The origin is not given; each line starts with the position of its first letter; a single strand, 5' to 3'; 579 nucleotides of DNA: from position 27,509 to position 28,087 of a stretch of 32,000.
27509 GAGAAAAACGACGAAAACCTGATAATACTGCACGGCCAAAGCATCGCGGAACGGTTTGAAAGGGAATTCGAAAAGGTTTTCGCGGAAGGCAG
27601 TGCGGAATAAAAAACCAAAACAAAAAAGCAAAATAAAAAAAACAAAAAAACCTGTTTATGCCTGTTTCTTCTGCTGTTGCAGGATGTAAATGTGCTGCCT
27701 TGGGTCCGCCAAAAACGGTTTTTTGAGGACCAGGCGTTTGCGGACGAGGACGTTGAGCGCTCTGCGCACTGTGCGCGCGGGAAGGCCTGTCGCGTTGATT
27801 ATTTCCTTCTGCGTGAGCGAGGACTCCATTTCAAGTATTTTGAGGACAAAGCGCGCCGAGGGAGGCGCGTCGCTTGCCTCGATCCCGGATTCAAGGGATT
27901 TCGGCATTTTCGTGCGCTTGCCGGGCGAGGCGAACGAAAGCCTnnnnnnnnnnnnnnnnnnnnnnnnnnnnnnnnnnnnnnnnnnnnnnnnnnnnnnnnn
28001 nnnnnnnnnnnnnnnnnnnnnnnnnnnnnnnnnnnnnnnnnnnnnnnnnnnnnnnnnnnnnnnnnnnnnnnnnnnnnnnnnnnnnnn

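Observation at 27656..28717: NAD kinase with a C-terminal winged-helix domain, back-to-back with nadA: candidate archaeal NAD(P)-responsive regulator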

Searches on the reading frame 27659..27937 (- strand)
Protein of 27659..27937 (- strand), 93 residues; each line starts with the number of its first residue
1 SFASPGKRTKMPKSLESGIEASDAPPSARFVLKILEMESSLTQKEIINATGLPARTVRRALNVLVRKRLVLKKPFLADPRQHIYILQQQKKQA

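Call 3: search_protein_families(library=pfam, proteins=[window:27659-27937:-], max_evalue=1)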
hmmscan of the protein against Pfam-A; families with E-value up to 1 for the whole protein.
window:27659-27937:- (93 aa): 17 families
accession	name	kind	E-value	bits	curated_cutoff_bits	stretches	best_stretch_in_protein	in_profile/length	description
PF12802.13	MarR_2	-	4.5e-05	24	27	1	34-70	13-50/61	MarR family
PF09339.16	HTH_IclR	-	6.8e-05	23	22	1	37-71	15-49/52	IclR helix-turn-helix domain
PF13412.12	HTH_24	-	6.9e-05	22.8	21.9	1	31-69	8-46/48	Winged helix-turn-helix DNA-binding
PF08221.17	HTH_9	-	9.3e-05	22.9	23.4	1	31-70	18-57/62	RNA polymerase III subunit RPC82 helix-turn-helix domain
PF00392.27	GntR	-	0.0012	18.9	27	1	34-71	17-55/64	Bacterial regulatory proteins, gntR family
PF11994.14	DUF3489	-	0.0015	19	29.5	1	31-72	12-53/68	Protein of unknown function (DUF3489)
PF02002.24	TFIIE_alpha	-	0.0038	17.5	22.9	1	28-70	15-57/105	TFIIE alpha subunit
PF00888.28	Cullin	-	0.0093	15.2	33.2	1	38-74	564-603/620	Cullin family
PF01978.25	TrmB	-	0.012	15.9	25.6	1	35-72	18-54/68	Sugar-specific transcriptional regulator TrmB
PF13545.12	HTH_Crp_2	-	0.033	14.6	27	1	38-71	20-53/70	Crp-like helix-turn-helix domain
PF01022.26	HTH_5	-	0.042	14.2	22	1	31-70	7-45/47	Bacterial regulatory protein, arsR family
PF05158.18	RNA_pol_Rpc34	-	0.042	13.7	28.4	1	42-87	102-147/332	RNA polymerase Rpc34 subunit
PF25213.1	HVO_A0261_N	-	0.046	14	35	1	32-72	17-56/86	HVO_A0261 N-terminal domain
PF03965.22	Penicillinase_R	-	0.047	14.5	22.6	1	31-91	8-69/115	Penicillinase repressor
PF13730.12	HTH_36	-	0.053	13.8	25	1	43-69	28-54/55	Helix-turn-helix domain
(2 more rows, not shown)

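Call 4: search_protein_families(library=ncbifam, proteins=[window:27659-27937:-], max_evalue=1)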
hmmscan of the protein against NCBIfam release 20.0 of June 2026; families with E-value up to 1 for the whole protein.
window:27659-27937:- (93 aa): 8 families
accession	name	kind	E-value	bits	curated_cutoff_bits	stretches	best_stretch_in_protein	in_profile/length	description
NF053755.1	MsvR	equivalog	0.00053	19.8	220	1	31-88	18-74/236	transcriptional factor MsvR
NF045919.1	HphnlacHdxRed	equivalog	0.00091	18.4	340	1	11-73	202-259/309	p-hydroxyphenylacetate 3-hydroxylase reductase component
TIGR01889.1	Staph_reg_Sar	paralog_domain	0.0021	18.4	62.6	1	36-91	39-94/109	staphylococcal accessory regulator family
NF040939.2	trans_reg_lrs14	equivalog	0.022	14.8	90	1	29-73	25-69/103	Lrs14 family HTH-type transcriptional regulator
NF033788.1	HTH_metalloreg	subfamily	0.025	14.4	55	1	27-72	12-57/77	metalloregulator ArsR/SmtB family transcription factor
TIGR04176.1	MarR_EPS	equivalog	0.03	14.4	88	1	31-85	9-63/105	MarR family EPS-associated transcriptional regulator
NF004910.0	PRK06266.1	equivalog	0.037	13.2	180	1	28-70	31-73/185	transcription initiation factor E subunit alpha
NF053606.1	Sta1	subfamily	0.1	12.7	80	1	31-77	25-71/100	Sta1 family transcriptional regulator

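Call 23: search_solved_structures(query=A2, max_evalue=1, show_alignments=2)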
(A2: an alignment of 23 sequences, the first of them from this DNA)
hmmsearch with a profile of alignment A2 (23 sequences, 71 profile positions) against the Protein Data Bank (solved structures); distinct sequences matched with E-value up to 1: 53.
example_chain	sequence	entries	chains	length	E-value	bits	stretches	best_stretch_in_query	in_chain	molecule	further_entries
3oop_A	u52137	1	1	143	0.00013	24.8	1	14-68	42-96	Lin2960 protein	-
3g3z_A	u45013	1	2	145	0.00028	23.7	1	14-69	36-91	Transcriptional regulator, MarR family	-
3tgn_A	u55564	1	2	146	0.00072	22.4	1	14-69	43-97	Adc operon repressor AdcR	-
2d1h_A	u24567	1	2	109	0.0012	21.7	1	14-57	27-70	109aa long hypothetical transcriptional regulator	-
4em0_B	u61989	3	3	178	0.0012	21.7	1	20-67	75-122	Uncharacterized HTH-type transcriptional regulator SAR2349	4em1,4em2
1sfx_A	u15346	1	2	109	0.0014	21.4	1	8-57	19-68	Conserved hypothetical protein AF2008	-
7fby_A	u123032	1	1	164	0.0028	20.5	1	12-69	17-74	Transcriptional regulatory protein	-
9w4v_A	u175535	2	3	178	0.0033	20.3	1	12-69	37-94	Uncharacterized HTH-type transcriptional regulator PH0140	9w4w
6xjf_A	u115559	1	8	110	0.0045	19.9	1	14-66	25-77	Transcription factor E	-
7n6g_1P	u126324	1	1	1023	0.0069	19.3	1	10-55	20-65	HTH_9 domain-containing protein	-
5k1y_C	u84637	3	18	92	0.011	18.6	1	7-58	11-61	AspA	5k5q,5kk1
5k5o_A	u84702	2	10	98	0.013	18.4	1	7-58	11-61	AspA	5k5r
4rs8_A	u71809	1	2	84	0.013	18.3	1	7-58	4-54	AspA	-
4mnu_A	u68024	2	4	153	0.035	17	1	24-66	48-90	SlyA-like transcription regulator | MarR family transcriptional regulator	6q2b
6pln_A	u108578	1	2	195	0.044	16.7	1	14-63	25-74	Transcription factor E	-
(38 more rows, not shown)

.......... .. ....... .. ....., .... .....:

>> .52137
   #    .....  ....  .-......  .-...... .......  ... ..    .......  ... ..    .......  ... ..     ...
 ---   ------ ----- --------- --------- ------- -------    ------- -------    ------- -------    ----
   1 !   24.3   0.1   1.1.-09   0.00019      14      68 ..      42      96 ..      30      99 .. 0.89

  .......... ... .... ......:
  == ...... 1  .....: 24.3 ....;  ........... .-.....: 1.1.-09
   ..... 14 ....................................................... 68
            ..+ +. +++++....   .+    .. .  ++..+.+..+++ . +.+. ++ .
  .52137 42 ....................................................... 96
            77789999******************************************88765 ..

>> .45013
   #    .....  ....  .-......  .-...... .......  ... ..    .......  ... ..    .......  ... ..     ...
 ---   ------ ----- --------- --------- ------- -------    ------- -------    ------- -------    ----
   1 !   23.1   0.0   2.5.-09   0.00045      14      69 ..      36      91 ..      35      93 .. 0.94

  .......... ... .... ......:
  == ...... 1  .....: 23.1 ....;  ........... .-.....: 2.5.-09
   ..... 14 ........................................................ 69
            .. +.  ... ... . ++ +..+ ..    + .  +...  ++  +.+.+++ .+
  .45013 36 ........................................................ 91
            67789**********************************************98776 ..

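Call 27: find_related_loci(query=A3, collection=genome_contigs, flank=10000)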
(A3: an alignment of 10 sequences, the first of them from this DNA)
Query A3 (76 aa) in genome_contigs; peptide patterns used: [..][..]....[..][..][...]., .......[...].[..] (x = any residue, [..] = any of these).
600 stretches matched a pattern (row limit reached: there are more); 566 encode a relative of the query (tblastn E <= 1e-3); the best 80 are kept; 80 distinct loci.
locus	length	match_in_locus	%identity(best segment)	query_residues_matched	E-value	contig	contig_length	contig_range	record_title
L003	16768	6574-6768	58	7-71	2e-23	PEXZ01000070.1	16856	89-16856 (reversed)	MAG: Candidatus Micrarchaeota archaeon CG08_land_8_20_14_0_20_59_11 CG08_land_8_20_14_0.20_scaffold_1548_c, whole genome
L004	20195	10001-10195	57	7-71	6e-22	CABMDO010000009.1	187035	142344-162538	uncultured archaeon isolate LFW-144_1 genome assembly, contig: LFW1441_17, whole genome shotgun sequence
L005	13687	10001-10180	58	8-67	9e-21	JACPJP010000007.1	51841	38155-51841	MAG: Candidatus Woesearchaeota archaeon isolate NC_groundwater_471_Ag_B-0.1um_36_15 S34_3B_scaffold_54603, whole genome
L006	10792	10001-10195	55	3-67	3e-20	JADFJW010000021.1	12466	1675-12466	MAG: Nanoarchaeota archaeon isolate B44T1L10 B44T1L10_NODE8070, whole genome shotgun sequence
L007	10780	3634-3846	49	2-72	8e-20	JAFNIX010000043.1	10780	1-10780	MAG: Candidatus Brockarchaeota archaeon isolate DRTY-6.bins.80 NODE_44_length_10780_cov_5.46278, whole genome shotgun se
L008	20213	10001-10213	49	2-72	8e-20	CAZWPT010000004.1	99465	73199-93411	MAG TPA_asm: uncultured Nitrososphaerota archaeon isolate SRP231805_co4_161 genome assembly, contig: k141_330124, whole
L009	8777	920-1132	49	2-72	8e-20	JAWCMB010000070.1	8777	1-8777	MAG: Thermoproteota archaeon isolate JZ-2_201705_bins_26 JZ-2_201705_bins_26_scaffold_70, whole genome shotgun sequence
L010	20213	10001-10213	49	2-72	8e-20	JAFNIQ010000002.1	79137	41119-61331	MAG: Candidatus Brockarchaeota archaeon isolate GD2_1 GD2_1_scaffold_36_curated, whole genome shotgun sequence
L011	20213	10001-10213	49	2-72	8e-20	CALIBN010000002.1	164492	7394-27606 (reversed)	MAG: uncultured archaeon isolate S1_Bin_MAXBIN__053_sub_1 genome assembly, contig: c_000000313646, whole genome shotgun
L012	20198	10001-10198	53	6-71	3e-19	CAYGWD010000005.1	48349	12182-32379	MAG TPA_asm: uncultured archaeon isolate ERP119294_co1_153 genome assembly, contig: NODE_734_length_48349_cov_11.727337,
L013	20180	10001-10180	57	8-67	5e-19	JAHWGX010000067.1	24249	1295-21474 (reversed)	MAG: Candidatus Woesearchaeota archaeon isolate FT1_083 k127_50797171, whole genome shotgun sequence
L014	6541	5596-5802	51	2-70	9e-19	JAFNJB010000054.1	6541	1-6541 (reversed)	MAG: Candidatus Brockarchaeota archaeon isolate JZZ.bins.4 NODE_3198_length_6541_cov_147.882, whole genome shotgun seque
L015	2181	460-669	51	6-75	1e-18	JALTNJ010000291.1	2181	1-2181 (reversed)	MAG: Nitrososphaeria archaeon isolate S139_metabat2_scaf2bin.113 S139_NODE_97347_length_2181_cov_4.496592, whole genome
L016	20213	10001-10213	48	2-72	3e-18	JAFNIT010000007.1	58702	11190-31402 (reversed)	MAG: Candidatus Brockarchaeota archaeon isolate QC4_43 QC4_scaffold_283_curated, whole genome shotgun sequence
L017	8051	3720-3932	48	2-72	4e-18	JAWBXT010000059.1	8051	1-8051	MAG: Thermoproteota archaeon isolate JZ-1_201901_bins_10 JZ-1_201901_bins_10_scaffold_59, whole genome shotgun sequence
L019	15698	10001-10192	52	7-70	6e-18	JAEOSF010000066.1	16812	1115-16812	MAG: Candidatus Borrarchaeum yapensis isolate Yap2000.bin9.141 contig-145_3627, whole genome shotgun sequence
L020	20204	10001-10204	50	6-73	2e-17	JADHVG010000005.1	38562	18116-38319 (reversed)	MAG: Candidatus Woesearchaeota archaeon isolate BS150m-G66 BS-150m-C829, whole genome shotgun sequence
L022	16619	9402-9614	51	6-75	2e-17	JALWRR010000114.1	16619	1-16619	MAG: Promethearchaeati archaeon isolate M2_metabat1_scaf2bin.245 M2_NODE_3842_length_16619_cov_2.866602, whole genome sh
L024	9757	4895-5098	49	5-72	2e-17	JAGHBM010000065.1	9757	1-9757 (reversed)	MAG: Candidatus Aenigmatarchaeota archaeon isolate AUK256 PB_MBMC_210_c_000000000063, whole genome shotgun sequence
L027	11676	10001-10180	58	8-67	1e-16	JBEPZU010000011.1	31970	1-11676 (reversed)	MAG: Thermoproteota archaeon isolate 03V1_S199.semibin_refined.032 NODE_942_length_31970_cov_25.780171, whole genome sho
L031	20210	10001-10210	46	4-73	6e-17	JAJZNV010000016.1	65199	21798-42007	MAG: Nanoarchaeota archaeon isolate MAS4.bin37 NODE_269_length_65199_cov_54.114427, whole genome shotgun sequence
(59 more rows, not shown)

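Call 44: predict_structure(alignment_id=A2)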
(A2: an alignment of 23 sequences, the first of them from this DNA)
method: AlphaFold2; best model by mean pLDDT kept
length: 76 residues; sequences in the alignment: 23
mean_pLDDT: 89.9   pTM: 0.78
mean pLDDT of the five models: 89.9, 88.5, 88.4, 88.3, 86.0
residues with pLDDT >= 90: 63; 70-90: 4; 50-70: 5; < 50: 4
segments of 3 or more residues with pLDDT < 50: 73-76
pLDDT, mean of each block of 10 residues (from residue 1): 79 96 96 98 97 94 94 50
secondary structure, 60 per line:
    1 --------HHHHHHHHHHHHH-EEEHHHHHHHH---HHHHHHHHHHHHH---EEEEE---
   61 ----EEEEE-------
elements in order: H9-21 E23-25 H26-33 H37-49 E53-57 E65-69

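Call 49: fold_search(model_id=the predicted structure, library=pdb)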
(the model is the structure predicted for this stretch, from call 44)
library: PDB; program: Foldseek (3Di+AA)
matches with E <= 10: 1857; with E <= 0.001: 15
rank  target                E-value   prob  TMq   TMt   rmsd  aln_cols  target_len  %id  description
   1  5h3r_B                2.1e-04  1.00  0.80  0.45   2.4        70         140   21  Crystal Structure of mutant MarR C80S from E.coli complexed with operator DNA (released 2017-08-02)
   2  1s3j_A                4.0e-04  1.00  0.79  0.44   2.4        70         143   24  X-ray crystal structure of YusO protein from Bacillus subtilis (released 2004-04-13)
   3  7el3_B                4.5e-04  1.00  0.79  0.47   2.4        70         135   16  Crystal structure of HpaR-DNA complex from Acinetobacter baumannii (released 2022-01-19)
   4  5h3r_A                4.8e-04  1.00  0.80  0.45   2.4        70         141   21  Crystal Structure of mutant MarR C80S from E.coli complexed with operator DNA (released 2017-08-02)
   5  8ylg_B                5.2e-04  1.00  0.81  0.40   2.4        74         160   19  Crystal structure of Burkholderia thailandensis MftR in complex with operator DNA (released 2024-11-13)
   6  8ylg_A                5.2e-04  1.00  0.81  0.40   2.3        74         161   19  Crystal structure of Burkholderia thailandensis MftR in complex with operator DNA (released 2024-11-13)
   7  6pco_A                5.5e-04  1.00  0.79  0.44   4.0        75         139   21  Mechanism for regulation of DNA binding of Bordetella bronchiseptica BpsR by 6-hydroxynicotinic acid (released 2019-11-06)
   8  4xrf                  5.9e-04  1.00  0.77  0.44   2.6        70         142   18  Crystal structure of MepR like protein complexed with pseudoligands (released 2016-02-10)
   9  1s3j_B                6.3e-04  1.00  0.81  0.45   1.9        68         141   25  X-ray crystal structure of YusO protein from Bacillus subtilis (released 2004-04-13)
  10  3vod_A                7.2e-04  1.00  0.82  0.47   2.4        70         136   21  Crystal Structure of mutant MarR C80S from E.coli (released 2013-03-06)
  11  6pcp_C                8.2e-04  1.00  0.82  0.46   1.3        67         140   22  Mechanism for regulation of DNA binding of Bordetella bronchiseptica BpsR by 6-hydroxynicotinic acid (released 2019-11-06)
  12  1z91                  8.7e-04  1.00  0.80  0.46   1.9        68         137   19  x-ray crystal structure of apo-OhrRC15S in reduced form: MarR family protein (released 2005-10-25)
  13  5ffx_A                8.7e-04  1.00  0.81  0.46   2.3        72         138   26  S. aureus MepR G34K Mutant (released 2016-12-21)
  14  4lll_M                9.3e-04  1.00  0.80  0.51   2.4        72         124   26  Crystal structure of S. aureus MepR-DNA complex (released 2014-05-14)
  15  5jls                  1.0e-03  1.00  0.77  0.45   4.0        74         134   19  Crystal Structure of Adhesin competence repressor (AdcR) from Streptococcus pyogenes (C-terminally His tagged) (released 2017-05-03)
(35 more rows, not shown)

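Call 59: search_protein_families(library=pfam, proteins=[L019:10310-11518:-, L019:11720-12256:+, L031:10253-11689:-, L031:11872-12504:+, L022:9652-10968:+, L024:5107-6594:-, L024:6732-7916:+, L012:10186-10761:-, L020:10236-11282:+, L027:10202-11272:+], max_evalue=0.00001)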
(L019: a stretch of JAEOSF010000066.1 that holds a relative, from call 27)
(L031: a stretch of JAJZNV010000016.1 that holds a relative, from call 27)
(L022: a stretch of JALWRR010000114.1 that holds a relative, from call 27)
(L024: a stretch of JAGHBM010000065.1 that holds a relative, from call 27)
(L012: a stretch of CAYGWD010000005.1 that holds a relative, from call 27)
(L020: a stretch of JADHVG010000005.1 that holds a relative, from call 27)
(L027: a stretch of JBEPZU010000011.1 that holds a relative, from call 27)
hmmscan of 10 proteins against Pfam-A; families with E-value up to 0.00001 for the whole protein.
L019:10310-11518:- (403 aa): 3 families
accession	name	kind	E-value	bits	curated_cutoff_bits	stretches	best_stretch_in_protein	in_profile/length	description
PF02749.22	QRPTase_N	-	2.3e-18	66.6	27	1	19-122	1-82/82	Quinolinate phosphoribosyl transferase, N-terminal domain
PF01729.25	QRPTase_C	-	4.9e-13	49.6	23.1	1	124-307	1-169/169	Quinolinate phosphoribosyl transferase, C-terminal domain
PF17767.7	NAPRTase_N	-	3.5e-07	31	32.6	0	81-119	87-125/125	Nicotinate phosphoribosyltransferase (NAPRTase) N-terminal domain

L019:11720-12256:+ (179 aa): 1 family
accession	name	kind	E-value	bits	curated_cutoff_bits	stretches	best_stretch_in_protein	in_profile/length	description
PF00857.26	Isochorismatase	-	1.5e-47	162.3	27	1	4-163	2-166/175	Isochorismatase domain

L031:10253-11689:- (479 aa): 4 families
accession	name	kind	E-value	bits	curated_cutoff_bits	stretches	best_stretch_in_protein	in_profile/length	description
PF17767.7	NAPRTase_N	-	5.5e-28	98.2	32.6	1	16-141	2-125/125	Nicotinate phosphoribosyltransferase (NAPRTase) N-terminal domain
PF17956.6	NAPRTase_C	-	2.7e-13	50.8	23.3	1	400-463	48-111/111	Nicotinate phosphoribosyltransferase C-terminal domain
PF04095.22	NAPRTase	-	3.5e-12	47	20.8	1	163-374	4-223/239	Nicotinate phosphoribosyltransferase (NAPRTase) family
PF02749.22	QRPTase_N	-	1.8e-07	31.7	27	1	95-141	36-79/82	Quinolinate phosphoribosyl transferase, N-terminal domain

L031:11872-12504:+ (211 aa): 1 family
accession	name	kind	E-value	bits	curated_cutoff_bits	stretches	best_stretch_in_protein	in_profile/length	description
PF00857.26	Isochorismatase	-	1.2e-26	94.2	27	1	5-202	2-175/175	Isochorismatase domain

L022:9652-10968:+ (439 aa): 2 families
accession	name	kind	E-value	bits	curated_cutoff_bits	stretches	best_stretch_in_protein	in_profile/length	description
PF02749.22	QRPTase_N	-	1.1e-18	67.6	27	1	48-149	1-82/82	Quinolinate phosphoribosyl transferase, N-terminal domain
PF01729.25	QRPTase_C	-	2.9e-11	43.9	23.1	1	154-346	4-169/169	Quinolinate phosphoribosyl transferase, C-terminal domain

L024:5107-6594:- (496 aa): 2 families
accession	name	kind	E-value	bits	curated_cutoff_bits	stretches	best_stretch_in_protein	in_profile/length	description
PF00890.30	FAD_binding_2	-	5.9e-92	309.5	20.4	1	7-373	1-414/414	FAD binding domain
PF02910.25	Succ_DH_flav_C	-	3.2e-14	53.4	20.8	1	449-493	55-100/130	Fumarate reductase flavoprotein C-term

L024:6732-7916:+ (395 aa): 3 families
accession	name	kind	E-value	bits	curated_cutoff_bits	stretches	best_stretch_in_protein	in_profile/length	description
PF02749.22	QRPTase_N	-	6.9e-19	68.3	27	1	25-114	7-82/82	Quinolinate phosphoribosyl transferase, N-terminal domain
PF01729.25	QRPTase_C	-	8.7e-09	35.8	23.1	1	116-299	1-169/169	Quinolinate phosphoribosyl transferase, C-terminal domain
PF04095.22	NAPRTase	-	6.8e-06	26.4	20.8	0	133-290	4-180/239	Nicotinate phosphoribosyltransferase (NAPRTase) family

L012:10186-10761:- (192 aa): 1 family
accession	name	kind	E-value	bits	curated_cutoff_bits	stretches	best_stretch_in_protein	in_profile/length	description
PF01467.32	CTP_transf_like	-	2.2e-22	80.1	21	1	5-162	1-132/133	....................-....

L020:10236-11282:+ (349 aa): 1 family
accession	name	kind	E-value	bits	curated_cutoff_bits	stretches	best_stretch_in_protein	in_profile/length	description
PF09376.16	NurA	-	8.2e-11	42.3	21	1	52-309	2-254/254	NurA domain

L027:10202-11272:+ (357 aa): 1 family
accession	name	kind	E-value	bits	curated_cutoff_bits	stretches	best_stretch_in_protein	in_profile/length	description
PF05167.17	DUF711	-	1.1e-33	117.1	25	1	16-350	38-411/413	Uncharacterised ACR (DUF711)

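Call 65: search_protein_representatives(alignment_id=A2)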
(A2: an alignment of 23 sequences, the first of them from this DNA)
Query: 23 sequences, 71 profile positions. Proteins with E-value up to 0.001 (for the whole library): 2205; up to 1e-10: 699; up to 1e-30: 0. The best 150 are listed.
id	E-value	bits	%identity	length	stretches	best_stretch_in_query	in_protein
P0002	1.0e-27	111.6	-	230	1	4-70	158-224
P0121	2.7e-27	110.3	-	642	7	28-68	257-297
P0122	3.7e-27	109.9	-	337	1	2-69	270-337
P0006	1.3e-26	108.2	-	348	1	2-70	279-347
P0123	1.4e-26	108.1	-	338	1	4-69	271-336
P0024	1.5e-26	107.9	-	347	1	3-69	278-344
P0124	1.5e-26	107.9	-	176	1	2-69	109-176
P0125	2.5e-26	107.2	-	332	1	4-70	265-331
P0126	2.6e-26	107.2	-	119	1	3-69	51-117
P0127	4.4e-26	106.4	-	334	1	4-70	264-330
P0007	9.5e-26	105.4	-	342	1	3-70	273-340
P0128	1.1e-25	105.1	-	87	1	5-69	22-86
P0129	1.3e-25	105.0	-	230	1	2-70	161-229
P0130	1.3e-25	104.9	-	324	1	2-70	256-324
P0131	2.4e-25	104.1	-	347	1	4-69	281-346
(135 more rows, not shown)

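Call 79: search_protein_families(library=pfam, proteins=[L015:673-1986:-, L013:6424-7209:-], max_evalue=0.00001)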
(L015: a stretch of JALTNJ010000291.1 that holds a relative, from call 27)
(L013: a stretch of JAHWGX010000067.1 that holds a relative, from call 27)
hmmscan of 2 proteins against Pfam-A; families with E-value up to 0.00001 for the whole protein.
L015:673-1986:- (438 aa): 2 families
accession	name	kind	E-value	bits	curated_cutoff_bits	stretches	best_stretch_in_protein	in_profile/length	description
PF00083.30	Sugar_tr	-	4.6e-47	161.4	22.3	1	54-437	45-450/452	Sugar (and other) transporter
PF07690.21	MFS_1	-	1.8e-42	145.9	33.4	2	26-298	2-249/347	Major Facilitator Superfamily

L013:6424-7209:- (262 aa): 3 families
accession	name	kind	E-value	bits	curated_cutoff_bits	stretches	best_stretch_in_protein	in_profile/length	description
PF01958.23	Asp_DH_C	-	2.6e-28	98.5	27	1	163-248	2-89/89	Aspartate dehydrogenase, C-terminal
PF03447.22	NAD_binding_3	-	7.7e-10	40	24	1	7-100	1-96/116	Homoserine dehydrogenase, NAD binding domain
PF03807.23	F420_oxidored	-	8.5e-06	26.7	21.6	0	3-91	2-89/94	NADP oxidoreductase coenzyme F420-dependent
